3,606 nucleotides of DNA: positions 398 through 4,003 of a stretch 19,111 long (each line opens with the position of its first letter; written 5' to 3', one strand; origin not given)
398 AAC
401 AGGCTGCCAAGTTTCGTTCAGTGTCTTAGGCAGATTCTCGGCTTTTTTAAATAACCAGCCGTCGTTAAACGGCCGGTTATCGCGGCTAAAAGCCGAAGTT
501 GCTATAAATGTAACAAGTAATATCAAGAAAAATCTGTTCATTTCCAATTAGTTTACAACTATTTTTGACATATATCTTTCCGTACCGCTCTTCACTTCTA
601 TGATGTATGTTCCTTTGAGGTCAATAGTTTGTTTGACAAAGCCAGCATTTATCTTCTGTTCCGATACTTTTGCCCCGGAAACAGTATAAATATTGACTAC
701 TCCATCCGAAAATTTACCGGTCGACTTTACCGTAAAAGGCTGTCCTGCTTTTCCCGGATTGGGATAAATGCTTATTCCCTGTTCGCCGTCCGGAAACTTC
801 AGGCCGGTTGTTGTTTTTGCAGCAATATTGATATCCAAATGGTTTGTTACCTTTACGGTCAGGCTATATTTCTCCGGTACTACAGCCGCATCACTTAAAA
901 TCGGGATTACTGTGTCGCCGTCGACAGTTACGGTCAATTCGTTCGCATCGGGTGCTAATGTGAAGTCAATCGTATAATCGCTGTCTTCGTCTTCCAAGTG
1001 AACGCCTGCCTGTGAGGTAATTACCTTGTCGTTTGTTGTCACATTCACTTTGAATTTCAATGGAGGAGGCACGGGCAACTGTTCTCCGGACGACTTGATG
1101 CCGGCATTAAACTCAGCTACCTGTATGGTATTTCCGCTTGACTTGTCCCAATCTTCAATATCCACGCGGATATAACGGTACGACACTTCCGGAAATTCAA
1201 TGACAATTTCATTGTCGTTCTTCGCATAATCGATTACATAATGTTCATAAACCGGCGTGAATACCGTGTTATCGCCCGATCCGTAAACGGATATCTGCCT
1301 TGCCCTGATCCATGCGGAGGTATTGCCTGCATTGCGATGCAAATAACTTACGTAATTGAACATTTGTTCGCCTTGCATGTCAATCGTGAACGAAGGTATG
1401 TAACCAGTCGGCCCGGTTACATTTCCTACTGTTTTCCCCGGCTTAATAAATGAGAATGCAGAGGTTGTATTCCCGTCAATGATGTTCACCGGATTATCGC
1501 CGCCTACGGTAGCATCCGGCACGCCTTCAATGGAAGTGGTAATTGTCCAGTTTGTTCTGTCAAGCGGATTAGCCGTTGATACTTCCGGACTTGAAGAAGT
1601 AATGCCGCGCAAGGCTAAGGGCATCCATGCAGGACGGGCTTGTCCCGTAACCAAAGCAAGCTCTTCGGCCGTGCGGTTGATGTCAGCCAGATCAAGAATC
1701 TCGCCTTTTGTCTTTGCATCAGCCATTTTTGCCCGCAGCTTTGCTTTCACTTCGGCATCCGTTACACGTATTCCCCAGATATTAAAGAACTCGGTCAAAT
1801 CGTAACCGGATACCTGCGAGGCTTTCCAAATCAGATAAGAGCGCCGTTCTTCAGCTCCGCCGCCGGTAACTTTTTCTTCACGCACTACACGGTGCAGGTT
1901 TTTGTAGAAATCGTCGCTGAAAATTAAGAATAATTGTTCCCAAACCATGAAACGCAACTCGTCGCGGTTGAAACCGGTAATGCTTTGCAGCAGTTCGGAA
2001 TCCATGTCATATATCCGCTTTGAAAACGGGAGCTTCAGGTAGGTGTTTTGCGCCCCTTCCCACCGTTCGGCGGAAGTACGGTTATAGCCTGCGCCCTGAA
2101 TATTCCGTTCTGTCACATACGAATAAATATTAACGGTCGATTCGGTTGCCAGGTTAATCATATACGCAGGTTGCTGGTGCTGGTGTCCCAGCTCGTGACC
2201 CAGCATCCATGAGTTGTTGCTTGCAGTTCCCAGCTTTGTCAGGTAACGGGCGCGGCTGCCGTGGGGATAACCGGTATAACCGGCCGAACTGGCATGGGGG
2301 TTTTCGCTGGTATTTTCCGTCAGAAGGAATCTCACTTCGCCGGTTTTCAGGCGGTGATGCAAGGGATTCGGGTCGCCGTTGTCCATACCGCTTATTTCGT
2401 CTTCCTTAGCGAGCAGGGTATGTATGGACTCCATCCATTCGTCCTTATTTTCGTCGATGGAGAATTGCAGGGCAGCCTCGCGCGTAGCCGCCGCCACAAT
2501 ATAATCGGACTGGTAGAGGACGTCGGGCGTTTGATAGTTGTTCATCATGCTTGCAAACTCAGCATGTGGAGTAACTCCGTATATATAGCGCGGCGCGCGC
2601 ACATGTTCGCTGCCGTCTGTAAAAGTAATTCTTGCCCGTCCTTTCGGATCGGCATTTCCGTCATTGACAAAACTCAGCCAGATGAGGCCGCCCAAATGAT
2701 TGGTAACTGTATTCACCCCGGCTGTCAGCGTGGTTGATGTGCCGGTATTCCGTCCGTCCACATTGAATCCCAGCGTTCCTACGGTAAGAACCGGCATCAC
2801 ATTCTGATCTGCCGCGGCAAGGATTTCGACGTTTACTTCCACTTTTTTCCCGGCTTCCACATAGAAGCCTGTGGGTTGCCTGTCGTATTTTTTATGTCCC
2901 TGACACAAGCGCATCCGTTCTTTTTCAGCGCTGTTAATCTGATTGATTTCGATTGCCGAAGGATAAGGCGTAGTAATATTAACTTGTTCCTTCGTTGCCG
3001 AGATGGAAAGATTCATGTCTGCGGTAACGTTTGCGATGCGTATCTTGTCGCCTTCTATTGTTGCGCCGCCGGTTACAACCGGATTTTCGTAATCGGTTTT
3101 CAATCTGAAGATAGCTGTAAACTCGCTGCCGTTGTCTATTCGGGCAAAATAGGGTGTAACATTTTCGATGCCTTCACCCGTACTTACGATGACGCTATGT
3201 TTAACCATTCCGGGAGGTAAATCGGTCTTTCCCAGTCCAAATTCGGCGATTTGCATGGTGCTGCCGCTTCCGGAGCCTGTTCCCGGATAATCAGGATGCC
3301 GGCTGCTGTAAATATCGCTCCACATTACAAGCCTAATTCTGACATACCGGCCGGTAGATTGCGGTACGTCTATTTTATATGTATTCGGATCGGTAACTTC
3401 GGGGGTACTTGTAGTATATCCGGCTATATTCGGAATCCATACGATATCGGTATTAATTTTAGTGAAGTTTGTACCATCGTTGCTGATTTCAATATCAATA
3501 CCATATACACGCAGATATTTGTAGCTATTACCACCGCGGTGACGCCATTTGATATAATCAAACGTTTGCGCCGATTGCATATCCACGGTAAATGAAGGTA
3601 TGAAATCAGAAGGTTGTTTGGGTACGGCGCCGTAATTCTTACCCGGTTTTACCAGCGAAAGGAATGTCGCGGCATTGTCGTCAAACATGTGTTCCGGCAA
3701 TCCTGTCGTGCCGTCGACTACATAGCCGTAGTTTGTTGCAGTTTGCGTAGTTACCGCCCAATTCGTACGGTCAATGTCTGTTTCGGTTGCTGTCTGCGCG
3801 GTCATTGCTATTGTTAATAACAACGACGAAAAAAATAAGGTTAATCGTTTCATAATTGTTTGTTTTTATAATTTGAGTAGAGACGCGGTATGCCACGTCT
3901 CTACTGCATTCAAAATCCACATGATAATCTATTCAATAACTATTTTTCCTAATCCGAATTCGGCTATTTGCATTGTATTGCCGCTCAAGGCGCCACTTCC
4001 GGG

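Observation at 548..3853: M60-like zinc metallopeptidase inside a Sus-like locus carries a T9SS C-terminal sorting domain instead of a lipoprotein anchor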

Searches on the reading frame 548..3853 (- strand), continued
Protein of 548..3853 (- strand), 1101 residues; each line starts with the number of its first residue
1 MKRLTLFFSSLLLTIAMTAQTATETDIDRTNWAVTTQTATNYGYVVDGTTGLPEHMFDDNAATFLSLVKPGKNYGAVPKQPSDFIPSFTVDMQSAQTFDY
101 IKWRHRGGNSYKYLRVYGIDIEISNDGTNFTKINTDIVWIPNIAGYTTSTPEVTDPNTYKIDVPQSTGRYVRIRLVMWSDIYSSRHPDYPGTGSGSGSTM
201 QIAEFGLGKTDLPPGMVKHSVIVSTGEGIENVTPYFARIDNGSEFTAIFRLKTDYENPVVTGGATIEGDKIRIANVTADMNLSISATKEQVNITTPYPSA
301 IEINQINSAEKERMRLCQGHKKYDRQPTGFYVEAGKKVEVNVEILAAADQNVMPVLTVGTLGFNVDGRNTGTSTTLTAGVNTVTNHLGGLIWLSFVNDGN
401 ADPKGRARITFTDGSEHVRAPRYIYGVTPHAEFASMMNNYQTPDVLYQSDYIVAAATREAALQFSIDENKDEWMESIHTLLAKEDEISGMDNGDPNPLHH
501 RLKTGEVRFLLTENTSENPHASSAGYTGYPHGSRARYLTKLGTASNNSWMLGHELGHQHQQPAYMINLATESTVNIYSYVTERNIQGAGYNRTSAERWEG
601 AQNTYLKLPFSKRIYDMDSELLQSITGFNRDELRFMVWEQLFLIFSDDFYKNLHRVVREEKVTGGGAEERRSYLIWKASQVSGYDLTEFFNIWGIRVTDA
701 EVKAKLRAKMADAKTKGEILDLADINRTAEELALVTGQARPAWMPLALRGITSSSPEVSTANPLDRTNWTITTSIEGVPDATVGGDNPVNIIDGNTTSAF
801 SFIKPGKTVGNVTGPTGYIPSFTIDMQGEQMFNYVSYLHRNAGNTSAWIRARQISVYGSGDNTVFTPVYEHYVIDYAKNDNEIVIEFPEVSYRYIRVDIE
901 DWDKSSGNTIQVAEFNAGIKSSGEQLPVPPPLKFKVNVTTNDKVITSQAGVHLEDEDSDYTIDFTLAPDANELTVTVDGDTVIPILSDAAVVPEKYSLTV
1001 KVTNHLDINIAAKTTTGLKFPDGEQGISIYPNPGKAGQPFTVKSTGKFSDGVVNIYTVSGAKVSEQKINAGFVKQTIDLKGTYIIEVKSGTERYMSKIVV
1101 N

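Call 61: fold_search(model_id=the predicted structure, library=pdb)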
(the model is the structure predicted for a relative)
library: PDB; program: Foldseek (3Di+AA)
matches with E <= 10: 1793; with E <= 0.001: 283
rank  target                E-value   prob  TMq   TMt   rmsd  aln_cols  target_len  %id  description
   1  7jfs                  1.8e-24  1.00  0.32  0.36  26.8       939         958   14  The structure of the CBM32-1, CBM32-2, and M60 catalytic domains from Clostridium perfringens ZmpB (released 2021-02-03)
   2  4fca                  5.1e-24  1.00  0.33  0.71   7.4       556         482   19  The crystal structure of a functionally unknown conserved protein from Bacillus anthracis str. Ames. (released 2012-06-06)
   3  5ev7                  5.3e-24  1.00  0.33  0.72   7.4       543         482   20  The crystal structure of a functionally unknown conserved protein mutant from Bacillus anthracis str. Ames (released 2015-12-09)
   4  7js4                  2.3e-21  1.00  0.31  0.36  31.3      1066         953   12  The structure of the M60 catalytic domain with the CBM51-1 and CBM51-2 domains from Clostridium perfringens ZmpB (released 2021-02-03)
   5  6xsx                  9.1e-19  1.00  0.30  0.63  22.9       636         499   17  The structure of the catalytic module of the metalloprotease ZmpA from Clostridium perfringens (released 2021-02-03)
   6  5kds_A                1.7e-18  1.00  0.31  0.64  24.2       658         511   15  ZmpB metallopeptidase in complex with an O-glycopeptide (a2,6-sialylated core-3 pentapeptide). (released 2017-01-11)
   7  6xsz_B                4.4e-18  1.00  0.31  0.62  23.9       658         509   14  The structure of the M60 catalytic domain from Clostridium perfringens ZmpC (released 2021-02-03)
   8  7sci                  5.4e-18  1.00  0.31  0.64  13.3       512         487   17  AM0627 metallopeptidase from Akkermansia muciniphila (released 2022-04-27)
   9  7yx8_A                6.3e-18  1.00  0.31  0.73   4.4       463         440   17  Crystal structure of the AM0627 (E326A) inactive mutant in complex with PSGL-1-like bis-T glycopeptide and Zn2+ (released 2022-07-20)
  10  5kdn                  6.3e-18  1.00  0.32  0.65  24.2       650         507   15  ZmpB metallopeptidase from Clostridium perfringens (released 2017-01-11)
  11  5kdu_A                8.6e-18  1.00  0.31  0.62  24.4       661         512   15  ZmpB metallopeptidase in complex with a2,6-Sialyl T-antigen (released 2017-01-11)
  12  6xsz_A                9.5e-18  1.00  0.31  0.62  23.7       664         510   16  The structure of the M60 catalytic domain from Clostridium perfringens ZmpC (released 2021-02-03)
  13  7yx8_B                1.3e-17  1.00  0.31  0.74   4.0       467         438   17  Crystal structure of the AM0627 (E326A) inactive mutant in complex with PSGL-1-like bis-T glycopeptide and Zn2+ (released 2022-07-20)
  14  6xsz_D                1.6e-17  1.00  0.31  0.63  23.8       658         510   15  The structure of the M60 catalytic domain from Clostridium perfringens ZmpC (released 2021-02-03)
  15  5kdj_B                1.8e-17  1.00  0.32  0.66  23.5       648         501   15  ZmpB metallopeptidase from Clostridium perfringens (released 2017-01-11)
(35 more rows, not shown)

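Call 67: list_cluster_members(proteins=[P0001, P0029, P0005])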
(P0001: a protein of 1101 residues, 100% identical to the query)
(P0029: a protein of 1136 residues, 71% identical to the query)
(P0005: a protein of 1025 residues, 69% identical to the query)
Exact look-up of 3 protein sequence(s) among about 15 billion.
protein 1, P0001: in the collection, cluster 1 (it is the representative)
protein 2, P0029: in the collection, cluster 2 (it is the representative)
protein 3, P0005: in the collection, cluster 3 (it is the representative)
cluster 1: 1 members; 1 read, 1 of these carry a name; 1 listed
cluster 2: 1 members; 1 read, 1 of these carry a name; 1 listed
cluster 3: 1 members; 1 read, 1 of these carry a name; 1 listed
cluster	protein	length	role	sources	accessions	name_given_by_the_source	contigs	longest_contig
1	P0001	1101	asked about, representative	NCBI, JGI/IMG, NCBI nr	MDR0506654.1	MAG: M60 family metallopeptidase [Dysgonamonadaceae bacterium] | hypothetical protein | M60 family metallopeptidase [Dysgonamonadaceae bacterium]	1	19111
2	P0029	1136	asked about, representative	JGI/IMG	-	rhamnogalacturonyl hydrolase YesR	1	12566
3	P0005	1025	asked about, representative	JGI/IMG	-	hypothetical protein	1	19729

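Call 68: find_encoding_contigs(protein=P0001, flank=10000, max_places=2)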
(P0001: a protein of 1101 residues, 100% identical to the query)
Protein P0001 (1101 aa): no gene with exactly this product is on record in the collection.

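Call 69: search_protein_families(library=pfam, proteins=[L003:6684-9854:+, L002:5079-6809:+, L006:12688-13668:+, L004:12741-13856:+, L002:10265-12565:+], max_evalue=0.01)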
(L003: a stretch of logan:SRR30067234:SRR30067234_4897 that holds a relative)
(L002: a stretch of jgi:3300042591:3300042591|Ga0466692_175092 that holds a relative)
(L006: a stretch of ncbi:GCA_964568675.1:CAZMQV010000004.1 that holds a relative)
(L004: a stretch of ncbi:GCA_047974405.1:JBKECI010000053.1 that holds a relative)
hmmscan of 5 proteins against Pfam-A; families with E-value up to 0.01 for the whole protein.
L003:6684-9854:+ (1056 aa): 4 families
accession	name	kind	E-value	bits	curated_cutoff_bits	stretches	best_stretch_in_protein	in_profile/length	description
PF22633.2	F5_F8_type_C_2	-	0.00014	22.8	27.8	0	95-156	23-81/91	NedA-like, galactose-binding domain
PF22544.2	HYDIN_VesB_CFA65-like_Ig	-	0.00023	21.8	25.5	0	217-307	7-100/100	HYDIN/CFA65/VesB-like, Ig-like domain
PF15780.11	ASH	-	0.004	17.7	27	0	218-300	12-97/98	Abnormal spindle-like microcephaly-assoc'd, ASPM-SPD-2-Hydin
PF22073.2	Cep192_D4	-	0.009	16.6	35.5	0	273-306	74-109/112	Cep192 domain 4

L002:5079-6809:+ (576 aa): 2 families
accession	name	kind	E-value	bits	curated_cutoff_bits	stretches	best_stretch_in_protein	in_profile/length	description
PF13620.12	CarboxypepD_reg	-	0.0014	19.3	32.3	1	104-154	5-56/82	Carboxypeptidase regulatory-like domain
PF12044.14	Metallopep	-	0.0036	16.4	27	1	370-453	311-392/427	Putative peptidase family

L006:12688-13668:+ (326 aa): 1 family
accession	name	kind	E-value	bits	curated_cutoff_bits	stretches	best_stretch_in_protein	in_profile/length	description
PF18962.6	Por_Secre_tail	-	0.00022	21.9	27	1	264-325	9-75/75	Secretion system C-terminal sorting domain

L004:12741-13856:+ (371 aa): 1 family
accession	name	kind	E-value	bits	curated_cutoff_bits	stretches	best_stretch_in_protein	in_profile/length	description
PF15892.11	BNR_4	-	2.6e-06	27.4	27.3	1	53-332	3-270/272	BNR repeat-containing family member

L002:10265-12565:+ (767 aa): 1 family
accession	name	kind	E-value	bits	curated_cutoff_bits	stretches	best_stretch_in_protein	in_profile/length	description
PF13229.12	Beta_helix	-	0.00011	22.3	25.9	1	250-364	43-145/158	Right handed beta helix region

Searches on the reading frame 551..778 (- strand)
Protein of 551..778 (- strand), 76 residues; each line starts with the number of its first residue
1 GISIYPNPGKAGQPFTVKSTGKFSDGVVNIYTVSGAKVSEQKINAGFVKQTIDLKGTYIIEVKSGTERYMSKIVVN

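Call 64: search_solved_structures(query=window:551-778:-, max_evalue=1, show_alignments=2)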
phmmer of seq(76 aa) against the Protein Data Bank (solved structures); distinct sequences matched with E-value up to 1: 1.
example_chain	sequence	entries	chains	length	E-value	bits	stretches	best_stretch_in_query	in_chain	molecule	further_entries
8glk_D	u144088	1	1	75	0.34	14.6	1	2-76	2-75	Endonuclease I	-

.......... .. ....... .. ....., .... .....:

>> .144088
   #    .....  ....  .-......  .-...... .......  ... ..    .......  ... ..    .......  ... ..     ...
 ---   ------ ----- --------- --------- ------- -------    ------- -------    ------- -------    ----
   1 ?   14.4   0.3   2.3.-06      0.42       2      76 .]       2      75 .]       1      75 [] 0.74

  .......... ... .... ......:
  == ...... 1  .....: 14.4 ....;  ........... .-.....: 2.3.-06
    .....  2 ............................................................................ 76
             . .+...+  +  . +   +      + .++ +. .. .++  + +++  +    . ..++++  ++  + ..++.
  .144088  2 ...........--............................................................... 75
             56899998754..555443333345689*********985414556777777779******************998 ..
